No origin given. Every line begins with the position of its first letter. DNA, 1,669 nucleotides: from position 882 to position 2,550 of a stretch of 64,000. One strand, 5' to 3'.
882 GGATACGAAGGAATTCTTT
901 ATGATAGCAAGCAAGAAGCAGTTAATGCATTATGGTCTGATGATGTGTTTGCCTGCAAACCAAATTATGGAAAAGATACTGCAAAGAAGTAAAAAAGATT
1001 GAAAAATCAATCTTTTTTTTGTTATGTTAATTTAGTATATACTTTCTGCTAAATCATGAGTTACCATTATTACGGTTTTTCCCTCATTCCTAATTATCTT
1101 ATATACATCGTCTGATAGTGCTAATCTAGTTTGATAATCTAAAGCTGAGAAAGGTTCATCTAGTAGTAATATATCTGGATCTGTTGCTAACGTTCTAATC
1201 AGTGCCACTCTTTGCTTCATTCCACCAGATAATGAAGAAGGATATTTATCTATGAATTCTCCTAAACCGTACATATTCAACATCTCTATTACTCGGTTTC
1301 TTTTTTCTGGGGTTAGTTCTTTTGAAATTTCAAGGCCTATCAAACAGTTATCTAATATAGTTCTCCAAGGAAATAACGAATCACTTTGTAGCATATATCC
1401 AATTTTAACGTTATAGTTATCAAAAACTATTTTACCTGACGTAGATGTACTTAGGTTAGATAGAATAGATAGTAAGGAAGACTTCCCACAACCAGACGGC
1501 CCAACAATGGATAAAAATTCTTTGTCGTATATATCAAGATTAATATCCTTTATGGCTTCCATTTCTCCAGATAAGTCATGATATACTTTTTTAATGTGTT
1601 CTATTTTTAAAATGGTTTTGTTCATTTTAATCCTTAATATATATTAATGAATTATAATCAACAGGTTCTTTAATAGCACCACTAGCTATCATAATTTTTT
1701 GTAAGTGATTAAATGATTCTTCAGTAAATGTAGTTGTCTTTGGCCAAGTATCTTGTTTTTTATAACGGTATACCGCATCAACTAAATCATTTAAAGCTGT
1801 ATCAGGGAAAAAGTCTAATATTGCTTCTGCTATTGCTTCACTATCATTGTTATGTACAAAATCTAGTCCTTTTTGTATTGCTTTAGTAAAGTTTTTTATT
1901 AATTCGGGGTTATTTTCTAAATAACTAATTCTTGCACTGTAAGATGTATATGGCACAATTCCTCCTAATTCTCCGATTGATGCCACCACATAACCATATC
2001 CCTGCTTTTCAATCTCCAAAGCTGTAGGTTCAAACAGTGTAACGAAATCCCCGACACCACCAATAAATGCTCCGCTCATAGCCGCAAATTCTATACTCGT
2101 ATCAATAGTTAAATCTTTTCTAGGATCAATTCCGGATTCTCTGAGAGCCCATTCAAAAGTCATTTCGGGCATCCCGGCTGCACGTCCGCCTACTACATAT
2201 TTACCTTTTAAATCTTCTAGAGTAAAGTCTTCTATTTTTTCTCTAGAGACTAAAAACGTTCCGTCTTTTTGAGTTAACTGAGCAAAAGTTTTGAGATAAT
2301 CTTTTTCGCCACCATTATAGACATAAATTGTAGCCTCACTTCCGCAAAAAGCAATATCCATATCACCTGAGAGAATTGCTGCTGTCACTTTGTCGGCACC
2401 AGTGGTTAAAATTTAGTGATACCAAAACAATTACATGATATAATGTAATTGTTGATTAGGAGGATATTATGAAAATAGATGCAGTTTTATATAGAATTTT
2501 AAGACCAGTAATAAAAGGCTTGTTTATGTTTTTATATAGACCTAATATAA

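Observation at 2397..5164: A 2.76-kb serine-recombinase mini-element splits an ABC binding-protein gene; precise excision would rebuild the ORF in frame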

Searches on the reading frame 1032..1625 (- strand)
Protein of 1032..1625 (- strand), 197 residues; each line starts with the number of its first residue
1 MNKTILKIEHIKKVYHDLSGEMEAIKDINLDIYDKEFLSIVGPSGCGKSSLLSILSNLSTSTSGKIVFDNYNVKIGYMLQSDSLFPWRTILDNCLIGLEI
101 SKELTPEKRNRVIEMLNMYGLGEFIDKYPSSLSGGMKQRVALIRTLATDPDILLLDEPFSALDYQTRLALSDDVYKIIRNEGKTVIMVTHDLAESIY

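Call 3: search_protein_families(library=pfam, proteins=[window:1032-1625:-], max_evalue=0.01)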
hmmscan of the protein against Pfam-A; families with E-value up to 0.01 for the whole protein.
window:1032-1625:- (197 aa): 7 families
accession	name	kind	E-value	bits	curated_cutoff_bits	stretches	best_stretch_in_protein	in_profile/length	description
PF00005.33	ABC_tran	-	2.5e-31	109.5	25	1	26-159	2-136/137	ABC transporter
PF13304.12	AAA_21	-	8.4e-12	46.2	27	2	129-192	235-300/304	AAA domain, putative AbiEii toxin, Type IV TA system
PF02463.25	SMC_N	-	0.00014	21.8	40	0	33-54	22-43/220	RecF/RecN/SMC N terminal domain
PF13175.12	AAA_15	-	0.00036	20.7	32.1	0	25-62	14-50/374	AAA ATPase domain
PF03215.21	Rad17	-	0.00062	20.2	23.8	1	23-58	33-68/186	Rad17 P-loop domain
PF20703.3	nSTAND1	-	0.00086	19.5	27.1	1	24-52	22-50/379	Novel STAND NTPase 1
PF03193.22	RsgA_GTPase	-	0.0039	17.5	30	1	22-58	94-129/174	RsgA GTPase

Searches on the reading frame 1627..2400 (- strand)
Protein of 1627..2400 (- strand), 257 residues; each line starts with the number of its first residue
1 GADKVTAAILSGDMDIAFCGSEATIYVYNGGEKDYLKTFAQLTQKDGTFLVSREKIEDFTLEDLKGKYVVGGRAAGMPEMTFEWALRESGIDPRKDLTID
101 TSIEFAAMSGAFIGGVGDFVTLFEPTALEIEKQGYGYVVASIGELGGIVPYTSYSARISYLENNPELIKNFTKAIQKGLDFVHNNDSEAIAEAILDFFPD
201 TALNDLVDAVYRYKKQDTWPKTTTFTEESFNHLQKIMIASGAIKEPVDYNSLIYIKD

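Call 3: search_protein_families(library=pfam, proteins=[window:1627-2400:-], max_evalue=0.01)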
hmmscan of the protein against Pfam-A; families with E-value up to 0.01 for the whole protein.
window:1627-2400:- (257 aa): 2 families
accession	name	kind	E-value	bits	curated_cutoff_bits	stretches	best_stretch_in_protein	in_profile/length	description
PF09084.16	NMT1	-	3.8e-13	50.3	20.5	1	4-189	33-216/216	NMT1/THI5 like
PF13379.11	NMT1_2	-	4.8e-08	33.5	24.7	1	5-191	48-247/252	NMT1-like family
